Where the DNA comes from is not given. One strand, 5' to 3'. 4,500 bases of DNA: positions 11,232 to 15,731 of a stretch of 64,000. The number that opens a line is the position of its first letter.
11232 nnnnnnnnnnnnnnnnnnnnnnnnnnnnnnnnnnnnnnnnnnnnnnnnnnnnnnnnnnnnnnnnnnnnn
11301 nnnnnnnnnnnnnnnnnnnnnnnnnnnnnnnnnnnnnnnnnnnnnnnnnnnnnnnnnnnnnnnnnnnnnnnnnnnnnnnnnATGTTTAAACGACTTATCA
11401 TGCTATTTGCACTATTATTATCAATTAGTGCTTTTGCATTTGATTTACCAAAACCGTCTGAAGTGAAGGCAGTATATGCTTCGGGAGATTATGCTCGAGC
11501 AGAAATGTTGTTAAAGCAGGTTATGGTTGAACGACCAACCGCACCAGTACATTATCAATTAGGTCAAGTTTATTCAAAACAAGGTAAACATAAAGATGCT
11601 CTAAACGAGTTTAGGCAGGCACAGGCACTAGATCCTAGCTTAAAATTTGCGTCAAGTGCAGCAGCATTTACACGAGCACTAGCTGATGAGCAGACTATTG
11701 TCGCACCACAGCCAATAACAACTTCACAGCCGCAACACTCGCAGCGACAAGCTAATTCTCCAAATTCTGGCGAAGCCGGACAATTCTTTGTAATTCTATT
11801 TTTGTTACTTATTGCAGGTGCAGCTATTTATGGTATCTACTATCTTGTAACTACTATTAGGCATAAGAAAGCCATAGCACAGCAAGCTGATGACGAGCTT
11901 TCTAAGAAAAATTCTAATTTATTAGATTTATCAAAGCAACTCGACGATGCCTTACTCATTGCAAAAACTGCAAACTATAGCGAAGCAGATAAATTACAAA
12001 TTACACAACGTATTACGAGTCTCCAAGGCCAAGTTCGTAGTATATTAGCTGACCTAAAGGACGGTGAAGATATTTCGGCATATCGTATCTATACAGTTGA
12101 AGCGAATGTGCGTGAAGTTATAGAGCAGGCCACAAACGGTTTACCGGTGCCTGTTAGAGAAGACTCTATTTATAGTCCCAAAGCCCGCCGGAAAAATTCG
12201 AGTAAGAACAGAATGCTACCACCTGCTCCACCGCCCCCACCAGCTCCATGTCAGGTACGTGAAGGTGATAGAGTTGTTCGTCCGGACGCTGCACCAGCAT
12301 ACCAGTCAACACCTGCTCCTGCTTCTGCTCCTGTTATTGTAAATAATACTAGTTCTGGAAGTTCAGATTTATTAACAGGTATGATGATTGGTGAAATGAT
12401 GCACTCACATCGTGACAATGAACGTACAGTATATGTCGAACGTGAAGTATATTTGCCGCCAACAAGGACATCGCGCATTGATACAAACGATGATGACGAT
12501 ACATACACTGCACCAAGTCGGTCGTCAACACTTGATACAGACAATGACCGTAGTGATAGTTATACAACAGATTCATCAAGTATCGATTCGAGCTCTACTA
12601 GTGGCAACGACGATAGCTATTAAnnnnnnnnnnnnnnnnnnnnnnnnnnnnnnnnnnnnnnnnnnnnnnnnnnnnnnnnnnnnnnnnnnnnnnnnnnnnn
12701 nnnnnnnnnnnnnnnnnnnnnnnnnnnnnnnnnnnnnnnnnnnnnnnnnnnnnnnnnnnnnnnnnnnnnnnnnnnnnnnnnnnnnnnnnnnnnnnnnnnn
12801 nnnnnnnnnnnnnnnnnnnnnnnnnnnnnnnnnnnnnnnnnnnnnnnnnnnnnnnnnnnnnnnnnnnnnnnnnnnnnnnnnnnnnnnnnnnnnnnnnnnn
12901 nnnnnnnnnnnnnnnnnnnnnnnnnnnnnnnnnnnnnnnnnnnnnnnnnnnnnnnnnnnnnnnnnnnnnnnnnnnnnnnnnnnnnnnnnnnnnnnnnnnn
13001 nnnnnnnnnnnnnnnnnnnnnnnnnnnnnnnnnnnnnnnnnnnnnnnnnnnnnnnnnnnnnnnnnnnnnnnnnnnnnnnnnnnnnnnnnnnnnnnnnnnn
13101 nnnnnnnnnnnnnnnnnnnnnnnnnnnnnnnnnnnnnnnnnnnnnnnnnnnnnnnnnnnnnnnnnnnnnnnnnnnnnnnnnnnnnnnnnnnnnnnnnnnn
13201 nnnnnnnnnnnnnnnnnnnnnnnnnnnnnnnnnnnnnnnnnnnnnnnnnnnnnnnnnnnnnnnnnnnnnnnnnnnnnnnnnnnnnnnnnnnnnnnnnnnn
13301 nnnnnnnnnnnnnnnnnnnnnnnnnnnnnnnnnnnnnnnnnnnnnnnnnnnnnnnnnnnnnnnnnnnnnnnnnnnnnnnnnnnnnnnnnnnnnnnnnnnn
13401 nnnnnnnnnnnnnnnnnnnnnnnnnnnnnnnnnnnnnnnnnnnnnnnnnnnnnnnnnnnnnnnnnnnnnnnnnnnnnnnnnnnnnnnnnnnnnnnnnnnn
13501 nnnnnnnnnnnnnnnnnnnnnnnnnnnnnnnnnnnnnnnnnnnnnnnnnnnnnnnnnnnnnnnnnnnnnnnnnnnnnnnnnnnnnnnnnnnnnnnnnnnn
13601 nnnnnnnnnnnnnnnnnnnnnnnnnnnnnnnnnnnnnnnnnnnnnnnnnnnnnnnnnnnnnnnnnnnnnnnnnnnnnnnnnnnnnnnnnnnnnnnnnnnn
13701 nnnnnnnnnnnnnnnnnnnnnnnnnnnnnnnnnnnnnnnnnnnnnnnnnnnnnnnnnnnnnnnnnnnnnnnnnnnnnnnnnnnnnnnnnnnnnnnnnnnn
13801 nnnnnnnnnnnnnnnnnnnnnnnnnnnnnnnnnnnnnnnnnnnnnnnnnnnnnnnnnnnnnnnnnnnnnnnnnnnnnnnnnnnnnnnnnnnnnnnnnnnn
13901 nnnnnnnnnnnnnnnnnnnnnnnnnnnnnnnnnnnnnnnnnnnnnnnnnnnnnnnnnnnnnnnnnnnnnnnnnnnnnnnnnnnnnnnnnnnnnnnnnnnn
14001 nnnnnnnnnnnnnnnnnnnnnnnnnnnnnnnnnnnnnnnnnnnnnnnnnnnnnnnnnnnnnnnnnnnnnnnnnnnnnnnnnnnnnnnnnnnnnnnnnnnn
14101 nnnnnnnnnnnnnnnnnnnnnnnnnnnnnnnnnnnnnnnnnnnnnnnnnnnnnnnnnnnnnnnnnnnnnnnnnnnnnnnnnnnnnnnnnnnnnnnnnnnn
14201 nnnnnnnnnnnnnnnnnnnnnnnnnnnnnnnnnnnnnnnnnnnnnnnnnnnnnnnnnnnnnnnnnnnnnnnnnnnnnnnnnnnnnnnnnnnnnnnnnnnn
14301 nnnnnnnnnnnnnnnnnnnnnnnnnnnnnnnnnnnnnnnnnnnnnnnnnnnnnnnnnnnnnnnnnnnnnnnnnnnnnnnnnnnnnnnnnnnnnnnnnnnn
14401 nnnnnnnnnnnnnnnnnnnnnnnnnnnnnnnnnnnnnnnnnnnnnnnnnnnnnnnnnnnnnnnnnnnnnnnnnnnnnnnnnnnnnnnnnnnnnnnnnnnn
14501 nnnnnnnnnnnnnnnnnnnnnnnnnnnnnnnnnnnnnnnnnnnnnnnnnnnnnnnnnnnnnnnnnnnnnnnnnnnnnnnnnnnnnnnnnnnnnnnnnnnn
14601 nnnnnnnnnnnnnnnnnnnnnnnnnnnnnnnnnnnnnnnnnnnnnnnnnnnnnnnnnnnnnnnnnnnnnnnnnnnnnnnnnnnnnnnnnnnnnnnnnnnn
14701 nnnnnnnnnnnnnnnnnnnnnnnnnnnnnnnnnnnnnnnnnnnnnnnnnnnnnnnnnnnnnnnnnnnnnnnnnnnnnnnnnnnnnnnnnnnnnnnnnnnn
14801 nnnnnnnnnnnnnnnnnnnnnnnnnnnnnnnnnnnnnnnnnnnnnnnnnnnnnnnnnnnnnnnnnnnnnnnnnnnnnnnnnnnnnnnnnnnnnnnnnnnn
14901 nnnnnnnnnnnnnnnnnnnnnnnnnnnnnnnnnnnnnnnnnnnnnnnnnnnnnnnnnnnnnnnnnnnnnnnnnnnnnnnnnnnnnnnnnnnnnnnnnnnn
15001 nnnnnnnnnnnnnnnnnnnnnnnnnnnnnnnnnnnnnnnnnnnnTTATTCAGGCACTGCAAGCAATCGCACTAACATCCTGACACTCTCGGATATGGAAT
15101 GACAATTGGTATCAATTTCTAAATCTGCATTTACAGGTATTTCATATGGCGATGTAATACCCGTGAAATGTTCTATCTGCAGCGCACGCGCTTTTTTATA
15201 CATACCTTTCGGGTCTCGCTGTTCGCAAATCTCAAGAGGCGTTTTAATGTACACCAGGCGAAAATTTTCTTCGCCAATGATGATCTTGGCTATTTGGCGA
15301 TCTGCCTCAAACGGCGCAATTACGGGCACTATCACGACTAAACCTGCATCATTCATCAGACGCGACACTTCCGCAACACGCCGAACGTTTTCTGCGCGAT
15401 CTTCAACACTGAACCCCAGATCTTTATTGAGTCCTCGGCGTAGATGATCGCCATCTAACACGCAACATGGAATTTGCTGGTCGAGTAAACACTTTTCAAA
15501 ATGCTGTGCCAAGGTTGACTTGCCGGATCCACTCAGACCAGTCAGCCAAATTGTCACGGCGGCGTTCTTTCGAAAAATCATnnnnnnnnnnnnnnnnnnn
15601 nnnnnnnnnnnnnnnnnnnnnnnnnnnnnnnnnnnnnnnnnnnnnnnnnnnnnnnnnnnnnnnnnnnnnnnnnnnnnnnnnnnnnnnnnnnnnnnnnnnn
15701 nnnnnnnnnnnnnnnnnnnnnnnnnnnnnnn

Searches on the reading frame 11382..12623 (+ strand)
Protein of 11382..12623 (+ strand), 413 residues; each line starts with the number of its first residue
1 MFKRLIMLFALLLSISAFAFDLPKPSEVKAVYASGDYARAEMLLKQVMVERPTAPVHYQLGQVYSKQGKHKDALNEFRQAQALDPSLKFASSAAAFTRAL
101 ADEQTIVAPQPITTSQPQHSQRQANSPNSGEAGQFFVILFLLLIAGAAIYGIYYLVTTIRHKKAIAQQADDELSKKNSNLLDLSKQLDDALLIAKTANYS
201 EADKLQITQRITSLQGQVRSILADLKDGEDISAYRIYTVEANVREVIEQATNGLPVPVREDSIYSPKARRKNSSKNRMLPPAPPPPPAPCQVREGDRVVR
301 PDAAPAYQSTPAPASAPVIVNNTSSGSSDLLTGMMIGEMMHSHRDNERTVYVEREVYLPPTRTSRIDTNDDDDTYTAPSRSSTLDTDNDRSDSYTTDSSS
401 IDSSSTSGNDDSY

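Call 7: search_protein_families(library=phrogs, proteins=[window:11382-12623:+])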
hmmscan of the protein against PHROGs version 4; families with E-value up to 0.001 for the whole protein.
window:11382-12623:+ (413 aa): 0 families

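Call 8: search_protein_families(library=pfam, proteins=[window:11382-12623:+])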
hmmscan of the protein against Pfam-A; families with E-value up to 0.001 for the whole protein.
window:11382-12623:+ (413 aa): 5 families
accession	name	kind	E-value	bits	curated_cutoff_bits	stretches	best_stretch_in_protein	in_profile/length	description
PF07719.23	TPR_2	-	2.3e-07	30.8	27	1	55-86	2-33/34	Tetratricopeptide repeat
PF00515.34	TPR_1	-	6.3e-07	29.4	27.8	1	54-86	1-33/34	Tetratricopeptide repeat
PF13181.12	TPR_8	-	2.3e-05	24.6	25.7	1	54-86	1-33/34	Tetratricopeptide repeat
PF13424.12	TPR_12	-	3.2e-05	24.5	30.1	0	53-84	44-75/77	Tetratricopeptide repeat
PF14559.12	TPR_19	-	4.6e-05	24.1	25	1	33-85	3-56/68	Tetratricopeptide repeat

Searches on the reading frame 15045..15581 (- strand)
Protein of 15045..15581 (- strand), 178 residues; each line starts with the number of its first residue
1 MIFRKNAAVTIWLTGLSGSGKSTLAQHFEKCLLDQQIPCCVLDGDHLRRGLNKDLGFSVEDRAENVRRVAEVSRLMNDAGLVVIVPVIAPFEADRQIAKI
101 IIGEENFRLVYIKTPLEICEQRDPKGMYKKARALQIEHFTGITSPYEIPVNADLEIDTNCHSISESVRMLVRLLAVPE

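Call 97: search_protein_families(library=phrogs, proteins=[window:15045-15581:-], max_evalue=0.00001)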
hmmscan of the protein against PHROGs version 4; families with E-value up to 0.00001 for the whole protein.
window:15045-15581:- (178 aa): 1 family
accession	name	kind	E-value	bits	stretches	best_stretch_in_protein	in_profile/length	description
phrog_10255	-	other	3.7e-10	40.9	1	11-96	4-84/230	kinase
